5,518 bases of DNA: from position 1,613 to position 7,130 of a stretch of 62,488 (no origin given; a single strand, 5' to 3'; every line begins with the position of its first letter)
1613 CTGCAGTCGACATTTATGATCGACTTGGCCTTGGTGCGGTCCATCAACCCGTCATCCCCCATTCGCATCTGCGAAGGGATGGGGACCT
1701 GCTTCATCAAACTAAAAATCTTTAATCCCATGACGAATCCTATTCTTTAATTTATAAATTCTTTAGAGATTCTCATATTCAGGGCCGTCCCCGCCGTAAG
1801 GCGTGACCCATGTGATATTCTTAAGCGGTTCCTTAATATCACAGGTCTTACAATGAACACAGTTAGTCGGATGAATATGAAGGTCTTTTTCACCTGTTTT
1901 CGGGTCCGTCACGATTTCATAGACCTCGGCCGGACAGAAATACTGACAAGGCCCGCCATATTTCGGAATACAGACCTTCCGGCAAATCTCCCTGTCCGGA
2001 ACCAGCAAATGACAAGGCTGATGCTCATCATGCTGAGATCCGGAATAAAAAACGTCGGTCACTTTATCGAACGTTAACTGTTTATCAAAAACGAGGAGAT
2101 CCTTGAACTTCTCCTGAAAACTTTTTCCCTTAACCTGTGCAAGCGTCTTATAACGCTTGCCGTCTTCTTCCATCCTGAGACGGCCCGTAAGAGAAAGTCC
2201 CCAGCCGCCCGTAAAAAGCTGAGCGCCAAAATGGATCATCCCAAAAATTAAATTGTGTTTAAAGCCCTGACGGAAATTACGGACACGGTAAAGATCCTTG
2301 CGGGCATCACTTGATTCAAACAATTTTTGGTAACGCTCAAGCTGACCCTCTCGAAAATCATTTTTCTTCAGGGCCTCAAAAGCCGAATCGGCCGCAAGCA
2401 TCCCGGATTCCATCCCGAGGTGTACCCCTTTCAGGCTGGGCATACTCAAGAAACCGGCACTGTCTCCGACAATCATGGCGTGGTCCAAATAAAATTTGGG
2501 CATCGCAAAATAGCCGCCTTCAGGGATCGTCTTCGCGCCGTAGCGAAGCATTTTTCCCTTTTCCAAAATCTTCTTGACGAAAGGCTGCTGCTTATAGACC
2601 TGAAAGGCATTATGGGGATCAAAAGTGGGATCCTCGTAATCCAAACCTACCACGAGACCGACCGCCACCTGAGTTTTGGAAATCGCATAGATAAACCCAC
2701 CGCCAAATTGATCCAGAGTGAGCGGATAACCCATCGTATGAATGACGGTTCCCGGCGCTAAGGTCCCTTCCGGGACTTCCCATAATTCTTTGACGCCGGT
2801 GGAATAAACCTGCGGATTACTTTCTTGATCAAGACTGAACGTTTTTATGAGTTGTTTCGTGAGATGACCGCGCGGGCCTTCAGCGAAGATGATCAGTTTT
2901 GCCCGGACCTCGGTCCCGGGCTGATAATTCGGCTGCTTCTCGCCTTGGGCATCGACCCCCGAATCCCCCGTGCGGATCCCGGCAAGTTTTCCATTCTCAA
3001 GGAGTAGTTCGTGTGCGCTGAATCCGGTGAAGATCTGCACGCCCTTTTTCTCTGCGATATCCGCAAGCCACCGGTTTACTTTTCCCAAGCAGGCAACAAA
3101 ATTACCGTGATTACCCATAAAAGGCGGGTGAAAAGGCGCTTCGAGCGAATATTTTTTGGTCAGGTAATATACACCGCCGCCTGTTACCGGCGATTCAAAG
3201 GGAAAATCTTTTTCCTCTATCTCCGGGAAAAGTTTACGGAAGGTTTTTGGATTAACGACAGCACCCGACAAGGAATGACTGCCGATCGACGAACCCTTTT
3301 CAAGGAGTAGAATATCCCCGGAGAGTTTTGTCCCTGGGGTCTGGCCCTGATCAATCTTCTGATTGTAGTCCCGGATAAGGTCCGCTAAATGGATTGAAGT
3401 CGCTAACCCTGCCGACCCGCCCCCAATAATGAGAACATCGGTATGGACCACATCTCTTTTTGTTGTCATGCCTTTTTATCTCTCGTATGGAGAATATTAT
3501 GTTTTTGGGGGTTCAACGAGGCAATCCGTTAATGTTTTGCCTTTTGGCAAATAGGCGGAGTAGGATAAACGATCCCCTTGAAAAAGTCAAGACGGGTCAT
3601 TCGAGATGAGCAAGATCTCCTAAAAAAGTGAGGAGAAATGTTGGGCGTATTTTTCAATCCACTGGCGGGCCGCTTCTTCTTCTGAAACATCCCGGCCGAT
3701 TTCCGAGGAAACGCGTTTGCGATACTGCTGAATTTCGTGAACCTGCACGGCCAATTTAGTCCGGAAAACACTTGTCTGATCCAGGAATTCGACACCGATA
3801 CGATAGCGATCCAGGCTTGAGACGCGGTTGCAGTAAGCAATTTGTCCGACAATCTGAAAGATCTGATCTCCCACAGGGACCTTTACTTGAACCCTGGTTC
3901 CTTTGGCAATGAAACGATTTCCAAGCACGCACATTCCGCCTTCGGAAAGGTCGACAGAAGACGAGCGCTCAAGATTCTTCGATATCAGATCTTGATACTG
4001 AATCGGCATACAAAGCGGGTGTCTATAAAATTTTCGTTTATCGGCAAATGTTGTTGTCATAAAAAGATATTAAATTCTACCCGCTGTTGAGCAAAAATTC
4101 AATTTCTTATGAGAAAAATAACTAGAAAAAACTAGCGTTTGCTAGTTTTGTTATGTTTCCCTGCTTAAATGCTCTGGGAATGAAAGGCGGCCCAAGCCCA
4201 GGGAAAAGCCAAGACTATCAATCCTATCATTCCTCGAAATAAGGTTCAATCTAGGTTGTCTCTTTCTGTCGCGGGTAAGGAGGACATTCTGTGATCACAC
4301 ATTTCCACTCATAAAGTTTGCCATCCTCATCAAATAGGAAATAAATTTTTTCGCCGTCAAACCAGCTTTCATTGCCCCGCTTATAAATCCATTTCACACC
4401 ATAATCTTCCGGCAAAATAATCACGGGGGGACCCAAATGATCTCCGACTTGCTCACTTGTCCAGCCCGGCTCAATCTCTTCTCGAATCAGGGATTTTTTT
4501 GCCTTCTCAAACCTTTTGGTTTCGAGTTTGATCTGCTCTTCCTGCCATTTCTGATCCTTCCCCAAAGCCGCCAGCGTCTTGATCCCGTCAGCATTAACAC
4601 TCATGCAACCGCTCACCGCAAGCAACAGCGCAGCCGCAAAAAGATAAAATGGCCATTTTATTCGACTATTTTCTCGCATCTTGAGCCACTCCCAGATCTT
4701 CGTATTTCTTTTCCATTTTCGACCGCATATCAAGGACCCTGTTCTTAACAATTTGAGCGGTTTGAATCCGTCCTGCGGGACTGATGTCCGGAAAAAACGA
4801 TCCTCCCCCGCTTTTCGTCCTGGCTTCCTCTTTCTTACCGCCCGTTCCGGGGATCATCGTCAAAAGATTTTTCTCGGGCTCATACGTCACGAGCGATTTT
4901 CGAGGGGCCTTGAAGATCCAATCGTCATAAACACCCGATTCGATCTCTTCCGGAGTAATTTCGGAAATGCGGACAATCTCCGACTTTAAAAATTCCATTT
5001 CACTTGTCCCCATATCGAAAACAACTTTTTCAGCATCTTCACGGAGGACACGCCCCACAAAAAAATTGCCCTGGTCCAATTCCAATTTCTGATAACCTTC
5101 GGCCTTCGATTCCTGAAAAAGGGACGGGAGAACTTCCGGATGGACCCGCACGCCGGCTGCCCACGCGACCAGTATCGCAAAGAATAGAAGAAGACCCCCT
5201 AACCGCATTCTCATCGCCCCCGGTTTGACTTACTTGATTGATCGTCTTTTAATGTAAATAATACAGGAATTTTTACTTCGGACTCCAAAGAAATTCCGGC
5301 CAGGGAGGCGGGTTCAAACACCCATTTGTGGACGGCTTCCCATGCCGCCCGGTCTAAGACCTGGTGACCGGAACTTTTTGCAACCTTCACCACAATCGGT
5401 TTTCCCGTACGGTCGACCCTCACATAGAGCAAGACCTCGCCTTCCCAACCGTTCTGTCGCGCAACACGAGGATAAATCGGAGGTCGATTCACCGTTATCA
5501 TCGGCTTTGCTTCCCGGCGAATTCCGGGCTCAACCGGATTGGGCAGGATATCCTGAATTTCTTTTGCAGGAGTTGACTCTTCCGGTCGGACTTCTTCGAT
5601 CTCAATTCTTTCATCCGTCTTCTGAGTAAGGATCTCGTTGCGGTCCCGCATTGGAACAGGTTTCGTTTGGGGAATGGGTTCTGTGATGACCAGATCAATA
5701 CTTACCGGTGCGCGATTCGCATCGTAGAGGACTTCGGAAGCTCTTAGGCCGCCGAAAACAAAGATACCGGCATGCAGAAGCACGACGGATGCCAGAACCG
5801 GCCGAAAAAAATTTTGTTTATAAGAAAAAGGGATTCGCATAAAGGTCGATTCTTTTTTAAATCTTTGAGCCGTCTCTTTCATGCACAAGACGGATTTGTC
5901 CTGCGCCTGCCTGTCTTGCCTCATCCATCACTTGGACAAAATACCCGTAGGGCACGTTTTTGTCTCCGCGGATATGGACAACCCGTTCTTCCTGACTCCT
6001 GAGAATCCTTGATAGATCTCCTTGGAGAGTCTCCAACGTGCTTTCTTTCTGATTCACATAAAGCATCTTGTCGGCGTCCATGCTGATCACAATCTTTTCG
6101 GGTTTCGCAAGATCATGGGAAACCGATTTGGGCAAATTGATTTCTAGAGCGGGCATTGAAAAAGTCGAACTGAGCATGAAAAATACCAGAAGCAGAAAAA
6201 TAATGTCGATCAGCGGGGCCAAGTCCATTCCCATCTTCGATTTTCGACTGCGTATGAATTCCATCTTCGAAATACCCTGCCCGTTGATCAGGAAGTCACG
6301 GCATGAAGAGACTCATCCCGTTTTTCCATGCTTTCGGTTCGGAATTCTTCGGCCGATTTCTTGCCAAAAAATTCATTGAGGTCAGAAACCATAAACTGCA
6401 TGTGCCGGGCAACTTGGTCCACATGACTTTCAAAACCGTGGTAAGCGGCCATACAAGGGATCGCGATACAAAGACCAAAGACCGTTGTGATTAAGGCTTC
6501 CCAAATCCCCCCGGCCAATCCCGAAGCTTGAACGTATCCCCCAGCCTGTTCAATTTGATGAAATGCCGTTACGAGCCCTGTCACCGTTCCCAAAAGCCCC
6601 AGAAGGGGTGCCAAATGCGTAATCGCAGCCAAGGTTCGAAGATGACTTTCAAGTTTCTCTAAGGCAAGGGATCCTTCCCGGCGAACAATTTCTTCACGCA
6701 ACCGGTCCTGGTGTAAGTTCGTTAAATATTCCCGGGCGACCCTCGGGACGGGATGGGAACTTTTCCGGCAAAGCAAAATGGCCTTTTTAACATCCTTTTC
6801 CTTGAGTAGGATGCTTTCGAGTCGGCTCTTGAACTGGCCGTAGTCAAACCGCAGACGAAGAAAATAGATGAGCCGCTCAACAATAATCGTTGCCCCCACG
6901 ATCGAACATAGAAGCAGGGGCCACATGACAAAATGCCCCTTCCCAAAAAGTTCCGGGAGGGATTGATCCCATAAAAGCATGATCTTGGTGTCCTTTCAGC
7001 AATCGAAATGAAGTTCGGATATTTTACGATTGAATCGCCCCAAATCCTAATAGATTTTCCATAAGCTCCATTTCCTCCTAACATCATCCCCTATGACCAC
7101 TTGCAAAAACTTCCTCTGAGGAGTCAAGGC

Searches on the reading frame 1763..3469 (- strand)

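Call 9: search_protein_families(library=pfam, proteins=[window:1763-3469:-], max_evalue=0.001)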
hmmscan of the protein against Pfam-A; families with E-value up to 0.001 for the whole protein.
window:1763-3469:- (568 aa): 6 families
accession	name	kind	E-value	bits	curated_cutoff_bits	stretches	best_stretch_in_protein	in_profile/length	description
PF05187.19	Fer4_ETF_QO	-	1.3e-39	135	24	1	464-566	2-104/104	Electron transfer flavoprotein-ubiquinone oxidoreductase, 4Fe-4S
PF21162.3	ETFQO_UQ-bd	-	6.9e-33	113.5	27.7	1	222-315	1-96/96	ETF-QO, ubiquinone-binding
PF01266.30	DAO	-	3.7e-08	33.7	27.9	0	11-70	1-44/353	FAD dependent oxidoreductase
PF01946.23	Thi4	-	1.8e-05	24.6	26.2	0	136-216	105-185/235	Thi4 family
PF01494.25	FAD_binding_3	-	0.0002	21.1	22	0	10-29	2-21/349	FAD binding domain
PF00890.30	FAD_binding_2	-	0.00041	20.1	20.4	0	11-30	1-20/414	FAD binding domain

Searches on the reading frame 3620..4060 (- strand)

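Call 72: search_protein_families(library=pfam, proteins=[window:3620-4060:-], max_evalue=0.001)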
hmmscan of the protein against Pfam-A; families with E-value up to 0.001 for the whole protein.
window:3620-4060:- (146 aa): 1 family
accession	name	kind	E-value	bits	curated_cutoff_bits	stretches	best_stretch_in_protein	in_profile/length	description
PF07238.19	PilZ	-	3.9e-10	40.4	22.5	1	7-103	1-96/102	PilZ domain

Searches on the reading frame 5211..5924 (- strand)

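Call 9: search_protein_families(library=pfam, proteins=[window:5211-5924:-], max_evalue=0.001)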
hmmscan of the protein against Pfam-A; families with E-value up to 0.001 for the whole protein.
window:5211-5924:- (237 aa): 1 family
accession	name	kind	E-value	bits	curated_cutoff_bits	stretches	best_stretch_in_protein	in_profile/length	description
PF03544.19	TonB_C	-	7.4e-19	68.4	24.6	1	148-225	2-79/79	Gram-negative bacterial TonB protein C-terminal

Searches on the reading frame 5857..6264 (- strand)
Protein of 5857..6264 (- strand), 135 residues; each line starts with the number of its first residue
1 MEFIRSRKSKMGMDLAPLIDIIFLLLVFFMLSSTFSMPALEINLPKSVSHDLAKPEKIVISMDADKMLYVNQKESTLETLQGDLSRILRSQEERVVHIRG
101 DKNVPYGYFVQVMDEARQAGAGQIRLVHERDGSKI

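Call 72: search_protein_families(library=pfam, proteins=[window:5857-6264:-], max_evalue=0.001)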
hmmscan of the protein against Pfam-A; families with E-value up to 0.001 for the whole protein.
window:5857-6264:- (135 aa): 1 family
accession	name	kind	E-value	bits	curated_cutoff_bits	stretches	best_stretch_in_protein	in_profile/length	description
PF02472.21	ExbD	-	6.6e-33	113.9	25.4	1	8-128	3-125/128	Biopolymer transport protein ExbD/TolR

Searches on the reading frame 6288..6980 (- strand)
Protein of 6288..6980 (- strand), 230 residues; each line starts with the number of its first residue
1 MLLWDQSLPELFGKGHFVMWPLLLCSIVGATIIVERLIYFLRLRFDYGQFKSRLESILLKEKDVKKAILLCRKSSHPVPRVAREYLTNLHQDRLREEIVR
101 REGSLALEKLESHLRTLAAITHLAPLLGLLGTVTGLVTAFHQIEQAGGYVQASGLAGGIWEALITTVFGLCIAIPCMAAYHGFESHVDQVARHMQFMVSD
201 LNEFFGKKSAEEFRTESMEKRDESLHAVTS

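Call 9: search_protein_families(library=pfam, proteins=[window:6288-6980:-], max_evalue=0.001)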
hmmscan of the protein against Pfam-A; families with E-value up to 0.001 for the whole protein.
window:6288-6980:- (230 aa): 1 family
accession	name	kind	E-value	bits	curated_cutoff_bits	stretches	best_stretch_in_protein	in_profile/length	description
PF01618.21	MotA_ExbB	-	2.1e-29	102.3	22.9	1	80-195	8-126/127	MotA/TolQ/ExbB proton channel family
